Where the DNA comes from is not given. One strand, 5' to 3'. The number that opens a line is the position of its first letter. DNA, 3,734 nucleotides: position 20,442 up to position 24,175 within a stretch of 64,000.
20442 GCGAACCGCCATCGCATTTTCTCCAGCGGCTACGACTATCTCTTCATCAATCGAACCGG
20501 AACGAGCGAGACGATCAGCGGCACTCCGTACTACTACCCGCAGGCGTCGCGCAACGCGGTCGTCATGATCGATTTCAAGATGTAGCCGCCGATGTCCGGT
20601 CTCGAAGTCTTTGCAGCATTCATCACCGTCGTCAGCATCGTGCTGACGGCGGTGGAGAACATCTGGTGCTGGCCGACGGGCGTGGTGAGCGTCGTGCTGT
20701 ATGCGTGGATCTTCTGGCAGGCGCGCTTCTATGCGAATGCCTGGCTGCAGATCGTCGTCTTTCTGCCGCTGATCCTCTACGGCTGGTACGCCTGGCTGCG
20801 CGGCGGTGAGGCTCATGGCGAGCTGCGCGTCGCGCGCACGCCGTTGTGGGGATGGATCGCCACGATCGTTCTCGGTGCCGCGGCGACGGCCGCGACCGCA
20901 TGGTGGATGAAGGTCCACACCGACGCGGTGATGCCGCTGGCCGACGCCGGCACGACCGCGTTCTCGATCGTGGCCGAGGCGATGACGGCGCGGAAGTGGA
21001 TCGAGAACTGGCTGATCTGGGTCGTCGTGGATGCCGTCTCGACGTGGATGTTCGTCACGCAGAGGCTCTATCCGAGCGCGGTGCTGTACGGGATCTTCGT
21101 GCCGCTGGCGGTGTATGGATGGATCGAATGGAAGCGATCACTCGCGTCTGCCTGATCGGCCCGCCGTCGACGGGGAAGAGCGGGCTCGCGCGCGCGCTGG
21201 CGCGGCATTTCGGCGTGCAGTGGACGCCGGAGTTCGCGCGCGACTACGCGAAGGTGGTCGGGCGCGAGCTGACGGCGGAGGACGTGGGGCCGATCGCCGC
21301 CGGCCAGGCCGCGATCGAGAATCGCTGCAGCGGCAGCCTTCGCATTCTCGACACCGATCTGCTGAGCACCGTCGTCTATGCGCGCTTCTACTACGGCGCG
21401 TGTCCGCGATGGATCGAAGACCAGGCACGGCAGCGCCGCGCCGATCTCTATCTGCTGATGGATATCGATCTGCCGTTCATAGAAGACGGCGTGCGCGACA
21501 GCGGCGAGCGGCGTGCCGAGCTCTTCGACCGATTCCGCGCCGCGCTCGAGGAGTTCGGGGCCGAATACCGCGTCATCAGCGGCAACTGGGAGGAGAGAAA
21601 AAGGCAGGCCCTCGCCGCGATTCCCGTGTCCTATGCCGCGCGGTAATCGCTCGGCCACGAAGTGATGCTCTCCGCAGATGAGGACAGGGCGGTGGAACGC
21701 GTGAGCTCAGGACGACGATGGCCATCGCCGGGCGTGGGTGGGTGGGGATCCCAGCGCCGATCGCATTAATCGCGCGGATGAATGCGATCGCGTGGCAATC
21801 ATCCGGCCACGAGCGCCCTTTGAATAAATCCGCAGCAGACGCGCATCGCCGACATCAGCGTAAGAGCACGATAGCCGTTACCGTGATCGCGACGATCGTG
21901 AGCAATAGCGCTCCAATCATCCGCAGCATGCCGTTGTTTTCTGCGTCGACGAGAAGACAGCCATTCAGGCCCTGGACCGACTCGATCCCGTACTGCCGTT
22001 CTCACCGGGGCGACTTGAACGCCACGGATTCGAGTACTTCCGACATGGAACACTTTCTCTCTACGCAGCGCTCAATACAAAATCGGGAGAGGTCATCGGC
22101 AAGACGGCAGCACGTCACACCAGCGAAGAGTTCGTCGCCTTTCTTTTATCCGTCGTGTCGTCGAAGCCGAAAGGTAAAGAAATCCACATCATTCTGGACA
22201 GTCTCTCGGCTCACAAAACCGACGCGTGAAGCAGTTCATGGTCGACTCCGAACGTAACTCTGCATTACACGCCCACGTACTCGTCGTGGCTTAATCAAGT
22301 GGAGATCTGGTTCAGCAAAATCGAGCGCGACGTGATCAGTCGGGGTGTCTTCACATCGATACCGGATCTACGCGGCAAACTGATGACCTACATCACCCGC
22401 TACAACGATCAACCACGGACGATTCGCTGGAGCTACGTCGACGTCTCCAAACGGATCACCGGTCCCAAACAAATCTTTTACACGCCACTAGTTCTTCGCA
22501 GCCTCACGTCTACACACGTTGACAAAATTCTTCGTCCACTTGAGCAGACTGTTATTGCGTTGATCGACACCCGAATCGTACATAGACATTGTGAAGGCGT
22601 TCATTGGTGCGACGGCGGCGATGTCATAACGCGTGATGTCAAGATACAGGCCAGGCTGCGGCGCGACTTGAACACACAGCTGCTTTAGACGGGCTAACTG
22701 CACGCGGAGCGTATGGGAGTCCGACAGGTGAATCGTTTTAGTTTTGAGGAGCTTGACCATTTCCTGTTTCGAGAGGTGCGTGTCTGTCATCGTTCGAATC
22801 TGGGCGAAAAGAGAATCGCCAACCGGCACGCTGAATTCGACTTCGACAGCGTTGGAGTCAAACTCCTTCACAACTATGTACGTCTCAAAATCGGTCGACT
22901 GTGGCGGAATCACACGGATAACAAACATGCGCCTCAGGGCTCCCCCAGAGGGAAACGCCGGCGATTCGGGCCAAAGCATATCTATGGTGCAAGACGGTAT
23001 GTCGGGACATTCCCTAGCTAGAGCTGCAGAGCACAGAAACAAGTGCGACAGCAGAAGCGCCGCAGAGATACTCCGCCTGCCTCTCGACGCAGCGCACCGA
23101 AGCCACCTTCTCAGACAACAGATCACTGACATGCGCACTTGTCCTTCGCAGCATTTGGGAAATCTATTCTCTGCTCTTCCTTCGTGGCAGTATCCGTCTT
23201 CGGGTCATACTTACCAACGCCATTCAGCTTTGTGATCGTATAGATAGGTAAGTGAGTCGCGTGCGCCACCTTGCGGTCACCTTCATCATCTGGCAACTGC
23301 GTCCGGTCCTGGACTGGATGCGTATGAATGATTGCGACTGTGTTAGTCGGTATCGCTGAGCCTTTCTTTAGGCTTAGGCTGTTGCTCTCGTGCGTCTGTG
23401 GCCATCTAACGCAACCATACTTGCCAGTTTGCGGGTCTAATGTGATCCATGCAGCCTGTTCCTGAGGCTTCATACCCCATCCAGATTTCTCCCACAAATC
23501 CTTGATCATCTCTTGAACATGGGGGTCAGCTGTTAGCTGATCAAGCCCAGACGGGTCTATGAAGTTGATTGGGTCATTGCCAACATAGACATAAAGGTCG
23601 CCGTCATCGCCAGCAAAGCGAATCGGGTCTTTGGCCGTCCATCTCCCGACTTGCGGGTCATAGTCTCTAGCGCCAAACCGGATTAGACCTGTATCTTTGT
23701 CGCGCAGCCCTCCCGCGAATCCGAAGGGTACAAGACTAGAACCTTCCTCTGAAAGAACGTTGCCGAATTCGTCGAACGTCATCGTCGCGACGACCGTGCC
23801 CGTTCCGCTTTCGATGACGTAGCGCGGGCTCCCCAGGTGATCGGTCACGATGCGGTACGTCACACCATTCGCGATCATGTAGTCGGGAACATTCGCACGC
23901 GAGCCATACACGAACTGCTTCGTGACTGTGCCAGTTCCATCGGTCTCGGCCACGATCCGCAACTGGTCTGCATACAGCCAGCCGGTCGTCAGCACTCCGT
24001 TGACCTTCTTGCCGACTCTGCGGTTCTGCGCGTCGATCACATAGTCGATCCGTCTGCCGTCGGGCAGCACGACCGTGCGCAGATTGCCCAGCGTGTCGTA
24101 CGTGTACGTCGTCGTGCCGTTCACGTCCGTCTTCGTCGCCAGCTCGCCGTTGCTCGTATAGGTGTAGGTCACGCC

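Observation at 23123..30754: Bacterial Rhs toxin with a teneurin-like superfold order (TTR - plug region - NHL propeller - YD shell - toxin) plus an extra N-terminal NHL propeller and IPT/Big_2 stalk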

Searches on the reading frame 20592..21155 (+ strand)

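Call 24: search_protein_families(library=pfam, proteins=[window:20592-21155:+], max_evalue=0.001)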
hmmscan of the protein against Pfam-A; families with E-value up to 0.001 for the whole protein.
window:20592-21155:+ (187 aa): 1 family
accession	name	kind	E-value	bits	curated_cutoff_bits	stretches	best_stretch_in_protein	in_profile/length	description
PF04973.17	NMN_transporter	-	2e-48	165.1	27.3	1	4-182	3-175/175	Nicotinamide mononucleotide transporter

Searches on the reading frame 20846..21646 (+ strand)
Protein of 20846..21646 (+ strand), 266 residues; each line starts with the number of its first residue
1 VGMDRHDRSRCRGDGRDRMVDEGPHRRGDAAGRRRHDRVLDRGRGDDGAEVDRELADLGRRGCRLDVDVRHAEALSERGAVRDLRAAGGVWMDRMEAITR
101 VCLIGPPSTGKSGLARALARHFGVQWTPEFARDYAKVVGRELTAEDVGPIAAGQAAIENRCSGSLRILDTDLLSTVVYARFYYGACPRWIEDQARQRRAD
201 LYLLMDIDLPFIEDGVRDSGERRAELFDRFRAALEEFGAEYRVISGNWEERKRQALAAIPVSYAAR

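Call 24: search_protein_families(library=pfam, proteins=[window:20846-21646:+], max_evalue=0.001)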
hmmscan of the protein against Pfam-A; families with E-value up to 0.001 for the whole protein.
window:20846-21646:+ (266 aa): 1 family
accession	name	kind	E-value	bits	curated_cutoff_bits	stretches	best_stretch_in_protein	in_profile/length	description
PF13521.12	AAA_28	-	3.3e-35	122.2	27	1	100-251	1-164/164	AAA domain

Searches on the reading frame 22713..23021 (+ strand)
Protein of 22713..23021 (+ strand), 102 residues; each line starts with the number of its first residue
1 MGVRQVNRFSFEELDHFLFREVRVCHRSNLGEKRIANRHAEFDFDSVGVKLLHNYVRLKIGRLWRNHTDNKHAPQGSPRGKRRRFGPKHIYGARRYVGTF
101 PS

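Call 8: search_protein_families(library=pfam, proteins=[window:22713-23021:+], max_evalue=1)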
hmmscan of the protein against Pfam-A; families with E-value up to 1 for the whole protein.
window:22713-23021:+ (102 aa): 1 family
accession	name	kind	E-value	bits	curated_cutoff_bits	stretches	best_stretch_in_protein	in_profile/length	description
PF23398.1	FAZ1_cons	-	0.14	12.6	27.5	1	4-47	43-86/93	FAZ1, conserved domain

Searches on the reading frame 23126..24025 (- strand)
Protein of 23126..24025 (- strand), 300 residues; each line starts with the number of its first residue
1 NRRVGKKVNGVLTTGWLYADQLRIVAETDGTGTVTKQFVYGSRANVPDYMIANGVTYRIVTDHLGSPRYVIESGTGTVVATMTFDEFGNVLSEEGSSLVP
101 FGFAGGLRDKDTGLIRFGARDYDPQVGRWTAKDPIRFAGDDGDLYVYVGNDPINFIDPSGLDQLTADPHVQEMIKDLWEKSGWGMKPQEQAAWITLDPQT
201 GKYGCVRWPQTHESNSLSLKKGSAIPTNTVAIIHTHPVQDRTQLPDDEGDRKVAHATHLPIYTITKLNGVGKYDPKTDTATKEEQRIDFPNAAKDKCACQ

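Call 38: search_solved_structures(query=window:23126-24025:-, max_evalue=0.00001, show_alignments=3)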
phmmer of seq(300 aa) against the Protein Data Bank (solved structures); distinct sequences matched with E-value up to 0.00001: 27.
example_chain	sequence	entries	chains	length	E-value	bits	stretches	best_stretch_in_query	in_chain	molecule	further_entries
9pt5_A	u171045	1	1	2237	8e-31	110.9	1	9-165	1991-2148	Teneurin-like protein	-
9ifo_A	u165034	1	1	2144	9.1e-30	107.4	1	9-161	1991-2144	Teneurin-Like Protein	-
8fjp_A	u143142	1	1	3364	4.4e-12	49.3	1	52-163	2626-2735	salivary gland surface protein 1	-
9on3_A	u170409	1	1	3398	1.6e-11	47.5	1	50-161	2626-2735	SGS4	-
8h8a_A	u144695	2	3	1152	9.4e-11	44.9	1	23-160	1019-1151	Putative Rhs-family protein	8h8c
8h8b_A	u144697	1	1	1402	1.6e-10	44.1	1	23-177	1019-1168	Putative Rhs-family protein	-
6ske_A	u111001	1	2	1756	2.2e-09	40.4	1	51-153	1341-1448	Teneurin-2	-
6ska_A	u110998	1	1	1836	2.5e-09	40.3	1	51-153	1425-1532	Teneurin-2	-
6fb3_A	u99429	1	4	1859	2.6e-09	40.2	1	51-153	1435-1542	Teneurin-2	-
7bam_A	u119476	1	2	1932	5.7e-09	39.1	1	45-135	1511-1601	Teneurin-4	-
7ban_A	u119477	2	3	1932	5.7e-09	39.1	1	45-135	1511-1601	Teneurin-4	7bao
6fay_A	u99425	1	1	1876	6.3e-09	38.9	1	39-154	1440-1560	Odz3 protein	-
8r50_B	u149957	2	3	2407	9.1e-09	38.4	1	39-154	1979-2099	Teneurin-3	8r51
8r54_A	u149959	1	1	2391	9.1e-09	38.4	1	39-154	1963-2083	Teneurin-3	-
9igs_A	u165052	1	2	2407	9.1e-09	38.4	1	39-154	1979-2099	Isoform A1B1 of Teneurin-3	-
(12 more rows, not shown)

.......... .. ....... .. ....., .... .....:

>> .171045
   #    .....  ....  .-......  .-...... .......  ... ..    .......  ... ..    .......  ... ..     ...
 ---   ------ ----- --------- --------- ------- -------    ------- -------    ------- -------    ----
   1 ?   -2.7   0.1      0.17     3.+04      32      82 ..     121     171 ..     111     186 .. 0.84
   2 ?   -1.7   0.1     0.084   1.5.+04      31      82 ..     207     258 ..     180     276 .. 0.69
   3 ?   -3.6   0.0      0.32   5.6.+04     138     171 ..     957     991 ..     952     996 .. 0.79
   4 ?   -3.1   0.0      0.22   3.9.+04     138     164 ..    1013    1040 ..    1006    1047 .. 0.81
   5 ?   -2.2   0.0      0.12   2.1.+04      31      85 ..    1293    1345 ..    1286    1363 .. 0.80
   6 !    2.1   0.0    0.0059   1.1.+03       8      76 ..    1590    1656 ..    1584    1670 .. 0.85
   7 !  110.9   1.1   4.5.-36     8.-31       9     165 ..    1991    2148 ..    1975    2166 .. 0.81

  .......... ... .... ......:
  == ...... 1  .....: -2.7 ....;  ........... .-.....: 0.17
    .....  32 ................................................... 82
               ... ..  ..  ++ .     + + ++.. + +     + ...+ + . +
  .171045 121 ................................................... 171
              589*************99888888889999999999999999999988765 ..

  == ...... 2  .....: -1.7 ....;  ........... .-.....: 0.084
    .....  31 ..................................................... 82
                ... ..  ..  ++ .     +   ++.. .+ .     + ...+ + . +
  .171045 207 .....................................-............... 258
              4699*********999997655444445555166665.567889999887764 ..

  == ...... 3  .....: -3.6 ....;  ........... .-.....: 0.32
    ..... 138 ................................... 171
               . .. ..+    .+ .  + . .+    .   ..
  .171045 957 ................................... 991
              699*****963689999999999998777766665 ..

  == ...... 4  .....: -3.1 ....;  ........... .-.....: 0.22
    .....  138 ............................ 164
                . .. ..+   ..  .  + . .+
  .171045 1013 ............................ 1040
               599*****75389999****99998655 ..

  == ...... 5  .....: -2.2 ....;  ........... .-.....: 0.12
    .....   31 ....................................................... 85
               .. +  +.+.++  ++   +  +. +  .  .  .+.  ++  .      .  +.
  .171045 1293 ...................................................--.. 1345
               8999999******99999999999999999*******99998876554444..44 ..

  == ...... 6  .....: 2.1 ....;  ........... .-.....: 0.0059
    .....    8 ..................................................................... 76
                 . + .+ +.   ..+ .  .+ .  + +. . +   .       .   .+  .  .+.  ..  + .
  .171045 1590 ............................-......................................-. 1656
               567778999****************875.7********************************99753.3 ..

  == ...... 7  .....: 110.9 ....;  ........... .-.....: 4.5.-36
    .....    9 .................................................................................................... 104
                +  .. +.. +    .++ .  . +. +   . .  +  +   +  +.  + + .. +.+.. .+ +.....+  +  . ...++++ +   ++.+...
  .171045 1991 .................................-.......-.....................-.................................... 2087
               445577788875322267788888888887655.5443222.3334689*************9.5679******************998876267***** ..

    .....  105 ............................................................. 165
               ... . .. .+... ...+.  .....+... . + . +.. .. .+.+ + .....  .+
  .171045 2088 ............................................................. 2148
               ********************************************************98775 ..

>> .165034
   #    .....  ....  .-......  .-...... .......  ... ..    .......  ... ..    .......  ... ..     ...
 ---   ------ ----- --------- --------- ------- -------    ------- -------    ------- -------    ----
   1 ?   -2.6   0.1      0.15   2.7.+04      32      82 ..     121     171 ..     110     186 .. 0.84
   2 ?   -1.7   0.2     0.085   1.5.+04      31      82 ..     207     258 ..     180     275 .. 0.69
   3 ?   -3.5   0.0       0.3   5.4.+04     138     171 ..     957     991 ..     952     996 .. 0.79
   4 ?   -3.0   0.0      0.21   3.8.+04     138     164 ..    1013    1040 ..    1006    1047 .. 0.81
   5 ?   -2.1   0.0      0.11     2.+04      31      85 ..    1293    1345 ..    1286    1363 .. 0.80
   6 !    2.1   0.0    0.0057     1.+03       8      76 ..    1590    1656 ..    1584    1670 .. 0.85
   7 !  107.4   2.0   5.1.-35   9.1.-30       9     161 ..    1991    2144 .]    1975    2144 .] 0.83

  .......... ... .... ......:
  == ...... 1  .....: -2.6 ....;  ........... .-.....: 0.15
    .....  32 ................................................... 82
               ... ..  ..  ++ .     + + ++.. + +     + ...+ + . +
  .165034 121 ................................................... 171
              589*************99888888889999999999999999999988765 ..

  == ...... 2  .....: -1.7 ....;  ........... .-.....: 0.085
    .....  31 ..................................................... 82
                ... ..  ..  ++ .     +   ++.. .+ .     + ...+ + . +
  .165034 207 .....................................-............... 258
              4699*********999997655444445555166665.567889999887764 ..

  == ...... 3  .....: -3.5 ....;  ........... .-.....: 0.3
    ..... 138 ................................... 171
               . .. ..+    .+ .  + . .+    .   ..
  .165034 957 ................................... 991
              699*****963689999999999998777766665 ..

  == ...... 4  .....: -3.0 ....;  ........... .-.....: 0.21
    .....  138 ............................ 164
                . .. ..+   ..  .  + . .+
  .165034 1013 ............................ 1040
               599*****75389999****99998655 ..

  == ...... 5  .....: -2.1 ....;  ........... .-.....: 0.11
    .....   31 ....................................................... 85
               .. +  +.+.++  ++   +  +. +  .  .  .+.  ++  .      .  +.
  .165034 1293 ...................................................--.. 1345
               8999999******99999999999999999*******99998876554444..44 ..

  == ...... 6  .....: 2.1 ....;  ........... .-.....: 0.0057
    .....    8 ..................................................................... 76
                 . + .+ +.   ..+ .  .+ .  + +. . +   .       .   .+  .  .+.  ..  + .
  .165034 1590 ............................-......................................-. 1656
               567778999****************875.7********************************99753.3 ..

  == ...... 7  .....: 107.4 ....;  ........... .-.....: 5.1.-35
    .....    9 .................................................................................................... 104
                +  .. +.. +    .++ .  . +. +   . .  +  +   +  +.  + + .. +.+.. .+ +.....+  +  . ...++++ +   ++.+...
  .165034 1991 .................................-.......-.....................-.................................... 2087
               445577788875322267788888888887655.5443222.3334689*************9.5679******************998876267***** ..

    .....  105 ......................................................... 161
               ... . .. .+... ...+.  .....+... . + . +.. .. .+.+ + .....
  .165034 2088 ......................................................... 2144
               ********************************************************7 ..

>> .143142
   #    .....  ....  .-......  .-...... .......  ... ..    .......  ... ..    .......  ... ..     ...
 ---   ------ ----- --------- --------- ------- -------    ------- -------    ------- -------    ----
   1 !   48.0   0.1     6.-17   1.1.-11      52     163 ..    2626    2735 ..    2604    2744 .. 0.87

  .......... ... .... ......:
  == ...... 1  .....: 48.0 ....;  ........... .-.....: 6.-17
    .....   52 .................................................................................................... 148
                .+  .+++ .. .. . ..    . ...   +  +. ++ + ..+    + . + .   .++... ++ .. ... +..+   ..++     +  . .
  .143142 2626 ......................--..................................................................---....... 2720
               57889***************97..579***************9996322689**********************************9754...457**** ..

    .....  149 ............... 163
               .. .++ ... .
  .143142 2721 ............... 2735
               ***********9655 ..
